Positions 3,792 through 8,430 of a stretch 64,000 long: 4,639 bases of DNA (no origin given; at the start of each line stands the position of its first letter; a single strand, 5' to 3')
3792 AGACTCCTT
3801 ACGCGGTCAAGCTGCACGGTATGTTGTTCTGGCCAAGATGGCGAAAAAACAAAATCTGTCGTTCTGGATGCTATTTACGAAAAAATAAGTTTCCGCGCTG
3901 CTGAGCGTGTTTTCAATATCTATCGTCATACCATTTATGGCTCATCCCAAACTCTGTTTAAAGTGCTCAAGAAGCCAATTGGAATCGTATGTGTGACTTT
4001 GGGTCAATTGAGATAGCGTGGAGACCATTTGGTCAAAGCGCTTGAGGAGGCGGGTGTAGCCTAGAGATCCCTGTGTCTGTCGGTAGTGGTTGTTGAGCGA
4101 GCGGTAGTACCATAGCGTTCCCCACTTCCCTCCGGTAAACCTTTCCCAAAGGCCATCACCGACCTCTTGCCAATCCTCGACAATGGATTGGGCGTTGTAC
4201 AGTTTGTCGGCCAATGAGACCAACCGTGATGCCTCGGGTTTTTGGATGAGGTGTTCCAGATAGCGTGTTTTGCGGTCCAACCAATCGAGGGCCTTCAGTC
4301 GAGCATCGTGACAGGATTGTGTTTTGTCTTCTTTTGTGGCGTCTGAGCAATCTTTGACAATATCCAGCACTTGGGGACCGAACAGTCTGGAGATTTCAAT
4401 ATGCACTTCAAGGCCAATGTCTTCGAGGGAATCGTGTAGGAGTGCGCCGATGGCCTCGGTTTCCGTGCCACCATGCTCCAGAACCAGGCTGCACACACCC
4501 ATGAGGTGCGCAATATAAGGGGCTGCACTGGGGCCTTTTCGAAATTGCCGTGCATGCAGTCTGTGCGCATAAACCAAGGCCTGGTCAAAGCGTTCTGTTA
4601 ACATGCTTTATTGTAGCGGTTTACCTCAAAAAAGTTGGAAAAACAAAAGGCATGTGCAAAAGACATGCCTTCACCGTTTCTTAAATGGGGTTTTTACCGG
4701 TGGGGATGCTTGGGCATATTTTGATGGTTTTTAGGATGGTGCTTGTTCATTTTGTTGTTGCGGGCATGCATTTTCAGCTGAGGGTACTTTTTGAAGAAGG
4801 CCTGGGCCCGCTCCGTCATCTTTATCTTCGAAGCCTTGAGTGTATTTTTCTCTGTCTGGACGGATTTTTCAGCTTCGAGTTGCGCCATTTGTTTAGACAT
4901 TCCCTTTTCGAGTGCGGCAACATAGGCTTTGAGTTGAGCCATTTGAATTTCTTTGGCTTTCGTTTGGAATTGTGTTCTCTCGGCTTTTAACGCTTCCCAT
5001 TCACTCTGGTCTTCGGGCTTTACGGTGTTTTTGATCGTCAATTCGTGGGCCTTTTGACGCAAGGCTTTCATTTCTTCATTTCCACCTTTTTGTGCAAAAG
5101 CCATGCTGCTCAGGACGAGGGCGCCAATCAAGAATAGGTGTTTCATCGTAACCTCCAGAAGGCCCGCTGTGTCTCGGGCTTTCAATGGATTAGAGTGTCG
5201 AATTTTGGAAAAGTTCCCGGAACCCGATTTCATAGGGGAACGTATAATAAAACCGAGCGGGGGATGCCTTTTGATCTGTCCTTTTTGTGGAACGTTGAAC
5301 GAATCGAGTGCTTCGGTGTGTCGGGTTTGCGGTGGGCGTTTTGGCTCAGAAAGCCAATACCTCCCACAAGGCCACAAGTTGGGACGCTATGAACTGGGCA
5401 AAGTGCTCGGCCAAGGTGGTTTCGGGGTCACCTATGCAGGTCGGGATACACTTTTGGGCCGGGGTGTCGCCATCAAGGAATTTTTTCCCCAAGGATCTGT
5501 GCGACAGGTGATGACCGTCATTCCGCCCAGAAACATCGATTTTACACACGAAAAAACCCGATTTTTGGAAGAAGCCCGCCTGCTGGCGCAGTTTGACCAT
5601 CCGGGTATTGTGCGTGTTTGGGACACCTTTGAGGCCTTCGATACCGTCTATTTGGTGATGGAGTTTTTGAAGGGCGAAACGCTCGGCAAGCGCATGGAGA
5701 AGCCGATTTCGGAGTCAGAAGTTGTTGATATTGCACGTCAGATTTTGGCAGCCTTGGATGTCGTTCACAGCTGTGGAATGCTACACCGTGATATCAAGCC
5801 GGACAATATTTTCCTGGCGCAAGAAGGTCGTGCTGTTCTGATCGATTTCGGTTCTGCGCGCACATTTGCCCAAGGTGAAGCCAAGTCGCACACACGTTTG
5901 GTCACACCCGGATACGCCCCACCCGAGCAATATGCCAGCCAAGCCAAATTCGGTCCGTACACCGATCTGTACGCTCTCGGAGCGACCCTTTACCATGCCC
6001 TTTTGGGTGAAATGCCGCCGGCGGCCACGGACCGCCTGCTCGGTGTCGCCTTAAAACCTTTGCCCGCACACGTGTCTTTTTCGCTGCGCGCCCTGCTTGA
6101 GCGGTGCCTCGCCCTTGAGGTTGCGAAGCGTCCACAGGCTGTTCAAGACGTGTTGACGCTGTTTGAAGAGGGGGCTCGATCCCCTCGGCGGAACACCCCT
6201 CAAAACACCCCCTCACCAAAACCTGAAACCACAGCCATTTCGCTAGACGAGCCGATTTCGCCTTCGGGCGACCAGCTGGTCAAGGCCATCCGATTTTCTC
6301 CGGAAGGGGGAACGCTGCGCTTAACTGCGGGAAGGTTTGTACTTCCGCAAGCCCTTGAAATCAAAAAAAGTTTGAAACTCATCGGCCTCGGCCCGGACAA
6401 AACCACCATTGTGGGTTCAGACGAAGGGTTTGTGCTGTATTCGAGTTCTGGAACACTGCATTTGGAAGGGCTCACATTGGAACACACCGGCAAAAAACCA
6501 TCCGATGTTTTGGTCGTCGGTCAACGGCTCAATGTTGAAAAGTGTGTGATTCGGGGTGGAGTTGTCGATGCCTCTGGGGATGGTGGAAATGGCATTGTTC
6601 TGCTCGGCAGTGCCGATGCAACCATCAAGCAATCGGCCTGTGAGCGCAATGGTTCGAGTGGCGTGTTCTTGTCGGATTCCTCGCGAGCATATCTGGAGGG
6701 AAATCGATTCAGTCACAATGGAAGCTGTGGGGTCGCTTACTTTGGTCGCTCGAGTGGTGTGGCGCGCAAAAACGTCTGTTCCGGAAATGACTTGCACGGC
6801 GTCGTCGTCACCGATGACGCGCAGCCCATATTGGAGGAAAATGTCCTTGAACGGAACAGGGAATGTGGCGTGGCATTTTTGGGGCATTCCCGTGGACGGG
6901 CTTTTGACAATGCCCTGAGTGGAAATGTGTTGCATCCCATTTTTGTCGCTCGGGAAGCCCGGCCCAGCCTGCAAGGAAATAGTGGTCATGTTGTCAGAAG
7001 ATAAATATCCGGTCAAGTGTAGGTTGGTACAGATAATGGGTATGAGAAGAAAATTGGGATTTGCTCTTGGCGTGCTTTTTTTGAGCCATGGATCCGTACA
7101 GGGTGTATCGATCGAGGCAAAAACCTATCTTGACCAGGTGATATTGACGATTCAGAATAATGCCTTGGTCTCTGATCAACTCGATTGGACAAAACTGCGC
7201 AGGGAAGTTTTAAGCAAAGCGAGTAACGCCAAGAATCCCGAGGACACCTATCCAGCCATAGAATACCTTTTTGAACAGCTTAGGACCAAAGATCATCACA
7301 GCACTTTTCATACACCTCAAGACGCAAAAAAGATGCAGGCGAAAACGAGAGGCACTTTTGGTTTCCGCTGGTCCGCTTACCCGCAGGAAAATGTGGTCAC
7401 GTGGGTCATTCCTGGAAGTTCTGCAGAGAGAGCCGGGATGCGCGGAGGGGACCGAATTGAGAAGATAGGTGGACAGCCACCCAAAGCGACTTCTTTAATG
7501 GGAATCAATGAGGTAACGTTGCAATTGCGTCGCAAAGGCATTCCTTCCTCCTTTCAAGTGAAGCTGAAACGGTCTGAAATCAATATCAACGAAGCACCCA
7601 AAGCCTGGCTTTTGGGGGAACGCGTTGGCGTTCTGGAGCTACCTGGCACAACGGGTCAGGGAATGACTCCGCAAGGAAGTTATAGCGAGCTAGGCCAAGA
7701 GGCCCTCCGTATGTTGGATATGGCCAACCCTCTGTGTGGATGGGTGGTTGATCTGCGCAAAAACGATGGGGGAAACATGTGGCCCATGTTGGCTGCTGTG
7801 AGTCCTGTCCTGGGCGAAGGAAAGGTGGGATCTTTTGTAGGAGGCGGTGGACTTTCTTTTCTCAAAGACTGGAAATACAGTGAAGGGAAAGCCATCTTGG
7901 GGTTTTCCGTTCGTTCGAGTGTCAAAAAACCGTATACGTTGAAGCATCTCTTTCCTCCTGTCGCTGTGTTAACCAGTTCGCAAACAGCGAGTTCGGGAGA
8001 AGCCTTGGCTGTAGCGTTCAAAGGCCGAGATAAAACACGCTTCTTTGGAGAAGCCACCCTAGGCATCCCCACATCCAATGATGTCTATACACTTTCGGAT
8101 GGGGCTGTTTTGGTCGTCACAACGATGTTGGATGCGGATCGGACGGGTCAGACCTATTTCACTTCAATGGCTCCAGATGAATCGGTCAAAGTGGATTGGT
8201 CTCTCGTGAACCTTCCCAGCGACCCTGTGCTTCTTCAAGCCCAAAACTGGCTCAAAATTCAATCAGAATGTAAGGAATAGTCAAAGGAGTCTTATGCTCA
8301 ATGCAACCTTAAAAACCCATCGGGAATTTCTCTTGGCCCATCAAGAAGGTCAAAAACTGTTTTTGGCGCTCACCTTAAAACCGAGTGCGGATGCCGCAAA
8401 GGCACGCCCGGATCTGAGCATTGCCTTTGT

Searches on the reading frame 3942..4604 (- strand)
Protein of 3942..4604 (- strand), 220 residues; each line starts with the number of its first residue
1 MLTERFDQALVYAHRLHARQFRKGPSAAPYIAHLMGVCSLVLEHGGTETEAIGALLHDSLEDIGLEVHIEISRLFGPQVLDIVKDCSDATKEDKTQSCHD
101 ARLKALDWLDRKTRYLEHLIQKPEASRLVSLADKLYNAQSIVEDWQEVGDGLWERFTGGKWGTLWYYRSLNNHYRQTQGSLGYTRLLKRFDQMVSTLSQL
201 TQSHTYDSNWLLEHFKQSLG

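Call 58: find_encoding_contigs(protein=window:3942-4604:-, flank=10000, max_places=10)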
Protein window:3942-4604:- (220 aa): 2 contigs read that carry it; 2 places shown.
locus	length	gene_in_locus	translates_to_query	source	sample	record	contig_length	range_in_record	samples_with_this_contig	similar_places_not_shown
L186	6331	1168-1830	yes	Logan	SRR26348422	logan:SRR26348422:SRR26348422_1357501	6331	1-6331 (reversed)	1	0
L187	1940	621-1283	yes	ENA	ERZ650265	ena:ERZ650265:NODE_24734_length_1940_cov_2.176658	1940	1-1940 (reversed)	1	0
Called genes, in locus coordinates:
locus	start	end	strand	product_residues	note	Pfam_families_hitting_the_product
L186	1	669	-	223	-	?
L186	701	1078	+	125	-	-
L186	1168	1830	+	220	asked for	PF13328:HD_4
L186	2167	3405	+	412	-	PF02342:TerD, PF00089:Trypsin (weak), PF13365:Trypsin_2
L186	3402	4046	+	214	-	PF00730:HhH-GPD, PF00633:HHH (weak)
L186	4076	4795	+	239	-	PF02591:Zn_ribbon_9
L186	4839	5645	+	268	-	-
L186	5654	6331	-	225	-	?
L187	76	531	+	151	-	-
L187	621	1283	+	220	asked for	PF13328:HD_4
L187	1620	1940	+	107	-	?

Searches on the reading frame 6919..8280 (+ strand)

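Call 46: search_protein_families(library=pfam, proteins=[window:6919-8280:+], max_evalue=1)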
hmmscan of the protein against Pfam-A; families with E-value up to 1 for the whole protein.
window:6919-8280:+ (453 aa): 4 families
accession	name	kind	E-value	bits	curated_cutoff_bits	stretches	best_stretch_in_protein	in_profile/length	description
PF03572.23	Peptidase_S41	-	1.9e-17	63.8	24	1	257-421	16-163/165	Peptidase family S41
PF17820.7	PDZ_6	-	6.1e-08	32.7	27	1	159-188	1-30/54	PDZ domain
PF00595.29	PDZ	-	2.5e-05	25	23.2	1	140-205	5-69/81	PDZ domain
PF13180.12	PDZ_2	-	0.1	13.4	27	0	157-190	13-46/80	PDZ domain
